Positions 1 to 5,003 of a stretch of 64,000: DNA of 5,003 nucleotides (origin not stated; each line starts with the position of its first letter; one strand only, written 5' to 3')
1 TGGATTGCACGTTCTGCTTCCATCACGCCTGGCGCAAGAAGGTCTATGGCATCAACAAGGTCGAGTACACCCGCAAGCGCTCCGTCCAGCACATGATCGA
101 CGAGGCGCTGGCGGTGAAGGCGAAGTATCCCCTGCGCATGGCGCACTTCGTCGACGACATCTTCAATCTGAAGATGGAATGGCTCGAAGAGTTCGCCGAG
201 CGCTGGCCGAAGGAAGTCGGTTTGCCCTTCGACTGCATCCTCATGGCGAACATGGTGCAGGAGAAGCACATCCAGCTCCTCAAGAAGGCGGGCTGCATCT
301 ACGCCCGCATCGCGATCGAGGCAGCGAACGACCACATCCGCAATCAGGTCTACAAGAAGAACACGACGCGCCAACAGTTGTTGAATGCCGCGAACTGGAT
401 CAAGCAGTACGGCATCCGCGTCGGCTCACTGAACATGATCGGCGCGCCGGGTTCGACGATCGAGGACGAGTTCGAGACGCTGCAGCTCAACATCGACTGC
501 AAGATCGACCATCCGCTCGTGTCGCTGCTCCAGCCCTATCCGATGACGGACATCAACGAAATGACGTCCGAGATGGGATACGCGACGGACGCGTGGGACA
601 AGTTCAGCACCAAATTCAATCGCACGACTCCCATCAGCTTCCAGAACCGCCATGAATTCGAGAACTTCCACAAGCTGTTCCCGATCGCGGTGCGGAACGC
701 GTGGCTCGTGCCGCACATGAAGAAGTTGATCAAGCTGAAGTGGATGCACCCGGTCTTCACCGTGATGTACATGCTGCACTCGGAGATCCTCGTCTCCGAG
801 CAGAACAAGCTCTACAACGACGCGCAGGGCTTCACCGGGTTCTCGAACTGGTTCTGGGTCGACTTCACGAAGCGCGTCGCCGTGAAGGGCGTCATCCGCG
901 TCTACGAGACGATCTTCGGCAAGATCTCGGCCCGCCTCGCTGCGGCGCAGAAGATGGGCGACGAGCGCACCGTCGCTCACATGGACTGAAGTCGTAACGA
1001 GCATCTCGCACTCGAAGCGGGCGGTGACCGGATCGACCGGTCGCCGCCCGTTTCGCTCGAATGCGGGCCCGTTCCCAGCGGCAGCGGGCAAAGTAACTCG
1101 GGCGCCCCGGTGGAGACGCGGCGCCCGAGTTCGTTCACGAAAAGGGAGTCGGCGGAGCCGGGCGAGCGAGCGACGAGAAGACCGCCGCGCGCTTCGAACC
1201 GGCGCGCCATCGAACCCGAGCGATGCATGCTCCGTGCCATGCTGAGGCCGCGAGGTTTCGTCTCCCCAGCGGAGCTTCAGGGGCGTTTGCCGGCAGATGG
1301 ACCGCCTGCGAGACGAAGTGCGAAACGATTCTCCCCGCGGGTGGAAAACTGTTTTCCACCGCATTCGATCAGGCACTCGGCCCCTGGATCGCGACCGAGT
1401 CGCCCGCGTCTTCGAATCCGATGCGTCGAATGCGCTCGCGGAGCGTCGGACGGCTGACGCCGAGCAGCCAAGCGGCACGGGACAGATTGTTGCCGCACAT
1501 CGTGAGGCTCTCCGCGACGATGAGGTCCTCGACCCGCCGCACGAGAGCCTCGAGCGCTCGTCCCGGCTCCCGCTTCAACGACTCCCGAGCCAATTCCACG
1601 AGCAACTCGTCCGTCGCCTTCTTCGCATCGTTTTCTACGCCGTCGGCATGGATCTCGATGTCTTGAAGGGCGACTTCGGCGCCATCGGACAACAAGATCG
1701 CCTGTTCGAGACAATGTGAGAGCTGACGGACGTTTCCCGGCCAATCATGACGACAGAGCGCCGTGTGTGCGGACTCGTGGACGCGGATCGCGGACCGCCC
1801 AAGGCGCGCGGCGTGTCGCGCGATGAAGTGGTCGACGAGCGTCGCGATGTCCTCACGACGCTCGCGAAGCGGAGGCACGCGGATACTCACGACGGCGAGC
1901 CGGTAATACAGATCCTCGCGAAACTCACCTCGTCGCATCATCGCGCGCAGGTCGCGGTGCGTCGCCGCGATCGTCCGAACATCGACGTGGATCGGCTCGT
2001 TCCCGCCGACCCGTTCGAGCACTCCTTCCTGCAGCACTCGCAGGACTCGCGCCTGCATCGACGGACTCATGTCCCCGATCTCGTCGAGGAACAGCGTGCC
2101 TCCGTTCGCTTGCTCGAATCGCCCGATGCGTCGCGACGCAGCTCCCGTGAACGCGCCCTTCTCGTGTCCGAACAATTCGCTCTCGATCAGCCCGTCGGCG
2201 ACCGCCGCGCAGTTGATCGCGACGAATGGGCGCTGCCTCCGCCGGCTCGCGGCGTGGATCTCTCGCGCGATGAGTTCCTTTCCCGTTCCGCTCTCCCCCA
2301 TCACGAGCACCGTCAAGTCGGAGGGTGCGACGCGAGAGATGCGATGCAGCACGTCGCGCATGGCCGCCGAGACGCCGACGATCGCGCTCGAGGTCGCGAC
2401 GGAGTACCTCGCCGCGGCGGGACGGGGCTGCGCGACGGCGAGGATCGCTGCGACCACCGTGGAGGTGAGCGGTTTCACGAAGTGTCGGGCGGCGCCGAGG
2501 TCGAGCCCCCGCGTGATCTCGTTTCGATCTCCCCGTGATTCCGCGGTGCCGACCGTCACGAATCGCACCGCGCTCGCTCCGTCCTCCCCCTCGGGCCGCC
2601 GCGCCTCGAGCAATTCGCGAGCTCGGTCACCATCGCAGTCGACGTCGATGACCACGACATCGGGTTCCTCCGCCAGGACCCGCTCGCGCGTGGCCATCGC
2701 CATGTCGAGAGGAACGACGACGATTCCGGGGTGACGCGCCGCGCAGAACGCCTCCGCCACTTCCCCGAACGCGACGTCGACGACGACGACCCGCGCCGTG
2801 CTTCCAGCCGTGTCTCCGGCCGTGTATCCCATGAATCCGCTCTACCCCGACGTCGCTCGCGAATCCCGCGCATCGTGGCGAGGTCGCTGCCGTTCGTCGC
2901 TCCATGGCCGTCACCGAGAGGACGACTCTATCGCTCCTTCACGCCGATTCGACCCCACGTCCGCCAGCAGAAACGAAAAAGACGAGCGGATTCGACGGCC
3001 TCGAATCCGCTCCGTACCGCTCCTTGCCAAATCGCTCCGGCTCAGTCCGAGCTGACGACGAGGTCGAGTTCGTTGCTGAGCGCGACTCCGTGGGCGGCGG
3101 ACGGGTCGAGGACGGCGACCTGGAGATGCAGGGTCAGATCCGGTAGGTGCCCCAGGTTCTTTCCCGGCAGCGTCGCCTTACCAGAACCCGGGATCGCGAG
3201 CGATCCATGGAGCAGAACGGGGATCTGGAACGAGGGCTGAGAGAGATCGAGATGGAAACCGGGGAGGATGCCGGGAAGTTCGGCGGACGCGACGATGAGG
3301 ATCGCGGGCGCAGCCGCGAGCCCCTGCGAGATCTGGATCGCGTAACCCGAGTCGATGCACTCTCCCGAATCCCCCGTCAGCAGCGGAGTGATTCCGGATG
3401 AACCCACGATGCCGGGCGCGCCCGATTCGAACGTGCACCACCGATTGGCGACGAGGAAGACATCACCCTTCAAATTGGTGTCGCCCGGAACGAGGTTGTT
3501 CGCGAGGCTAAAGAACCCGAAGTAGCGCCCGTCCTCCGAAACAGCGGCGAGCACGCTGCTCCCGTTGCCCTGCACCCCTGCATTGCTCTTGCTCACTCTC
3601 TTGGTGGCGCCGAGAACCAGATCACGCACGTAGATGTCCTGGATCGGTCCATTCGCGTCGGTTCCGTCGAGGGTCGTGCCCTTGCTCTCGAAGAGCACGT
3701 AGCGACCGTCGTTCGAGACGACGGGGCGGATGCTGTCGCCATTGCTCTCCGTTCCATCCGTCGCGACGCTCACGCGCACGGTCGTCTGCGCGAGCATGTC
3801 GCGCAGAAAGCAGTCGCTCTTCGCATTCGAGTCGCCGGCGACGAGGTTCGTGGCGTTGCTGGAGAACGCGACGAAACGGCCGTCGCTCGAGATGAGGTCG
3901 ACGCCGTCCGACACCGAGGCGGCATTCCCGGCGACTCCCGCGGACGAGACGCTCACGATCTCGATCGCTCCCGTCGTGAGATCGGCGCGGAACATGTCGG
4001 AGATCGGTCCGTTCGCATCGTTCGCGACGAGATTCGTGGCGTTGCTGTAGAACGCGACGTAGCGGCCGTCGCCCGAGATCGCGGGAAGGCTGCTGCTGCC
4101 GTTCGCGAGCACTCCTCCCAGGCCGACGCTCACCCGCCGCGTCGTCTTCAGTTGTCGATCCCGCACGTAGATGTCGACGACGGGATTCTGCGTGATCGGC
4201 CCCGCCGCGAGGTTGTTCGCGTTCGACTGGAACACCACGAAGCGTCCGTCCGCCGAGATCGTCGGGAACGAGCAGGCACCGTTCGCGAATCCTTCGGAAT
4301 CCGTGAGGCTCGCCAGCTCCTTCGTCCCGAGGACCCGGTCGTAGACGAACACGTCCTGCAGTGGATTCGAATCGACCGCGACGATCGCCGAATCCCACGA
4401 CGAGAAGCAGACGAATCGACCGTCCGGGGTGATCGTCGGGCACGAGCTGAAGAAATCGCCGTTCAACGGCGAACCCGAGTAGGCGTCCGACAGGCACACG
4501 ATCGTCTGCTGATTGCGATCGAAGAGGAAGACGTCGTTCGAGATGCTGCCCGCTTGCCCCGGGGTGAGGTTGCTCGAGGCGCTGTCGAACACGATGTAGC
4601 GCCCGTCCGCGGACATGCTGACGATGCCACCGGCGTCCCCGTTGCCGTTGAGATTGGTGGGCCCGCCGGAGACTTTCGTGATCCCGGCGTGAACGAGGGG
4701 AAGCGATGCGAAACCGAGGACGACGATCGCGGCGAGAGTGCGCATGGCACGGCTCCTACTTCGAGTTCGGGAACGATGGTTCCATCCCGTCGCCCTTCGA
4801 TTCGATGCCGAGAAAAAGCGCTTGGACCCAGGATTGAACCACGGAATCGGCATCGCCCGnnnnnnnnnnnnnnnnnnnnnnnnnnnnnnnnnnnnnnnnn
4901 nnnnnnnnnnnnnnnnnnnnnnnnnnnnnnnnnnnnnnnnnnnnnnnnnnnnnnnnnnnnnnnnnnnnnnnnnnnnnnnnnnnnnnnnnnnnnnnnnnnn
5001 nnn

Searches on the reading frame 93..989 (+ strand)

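Call 46: search_protein_families(library=pfam, proteins=[window:93-989:+], max_evalue=0.00001)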
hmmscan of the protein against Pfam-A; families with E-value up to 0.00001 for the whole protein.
window:93-989:+ (298 aa): 1 family
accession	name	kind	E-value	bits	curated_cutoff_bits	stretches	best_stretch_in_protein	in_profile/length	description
PF04055.27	Radical_SAM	-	2e-09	38.2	29.5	1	46-131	78-164/166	Radical SAM superfamily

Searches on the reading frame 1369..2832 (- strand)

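Call 46: search_protein_families(library=pfam, proteins=[window:1369-2832:-], max_evalue=0.00001)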
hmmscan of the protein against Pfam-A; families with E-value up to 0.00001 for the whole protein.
window:1369-2832:- (487 aa): 6 families
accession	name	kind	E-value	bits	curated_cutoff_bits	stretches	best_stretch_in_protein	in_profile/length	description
PF00158.32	Sigma54_activat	-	2.5e-73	245.7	20.2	1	151-317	1-167/168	Sigma-54 interaction domain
PF25601.1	AAA_lid_14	-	2.9e-22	78.7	27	1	323-405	1-83/87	AAA+ ATPase lid domain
PF14532.12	Sigma54_activ_2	-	1.3e-21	77.7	25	1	152-322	1-138/138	Sigma-54 interaction domain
PF07728.20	AAA_5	-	2.6e-08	34.4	22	1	175-292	2-122/139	AAA domain (dynein-related subfamily)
PF02954.25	HTH_8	-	2.6e-06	27.5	22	0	441-470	12-41/42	Bacterial regulatory protein, Fis family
PF00004.35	AAA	-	3.3e-06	28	21.2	1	175-307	1-126/131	ATPase family associated with various cellular activities (AAA)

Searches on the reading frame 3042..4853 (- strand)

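Call 46: search_protein_families(library=pfam, proteins=[window:3042-4853:-], max_evalue=0.00001)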
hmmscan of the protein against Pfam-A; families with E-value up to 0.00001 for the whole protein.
window:3042-4853:- (603 aa): 1 family
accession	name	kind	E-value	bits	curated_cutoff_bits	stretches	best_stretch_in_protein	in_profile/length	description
PF07676.18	PD40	-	4.7e-16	58.7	20.9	0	128-152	3-27/38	WD40-like Beta Propeller Repeat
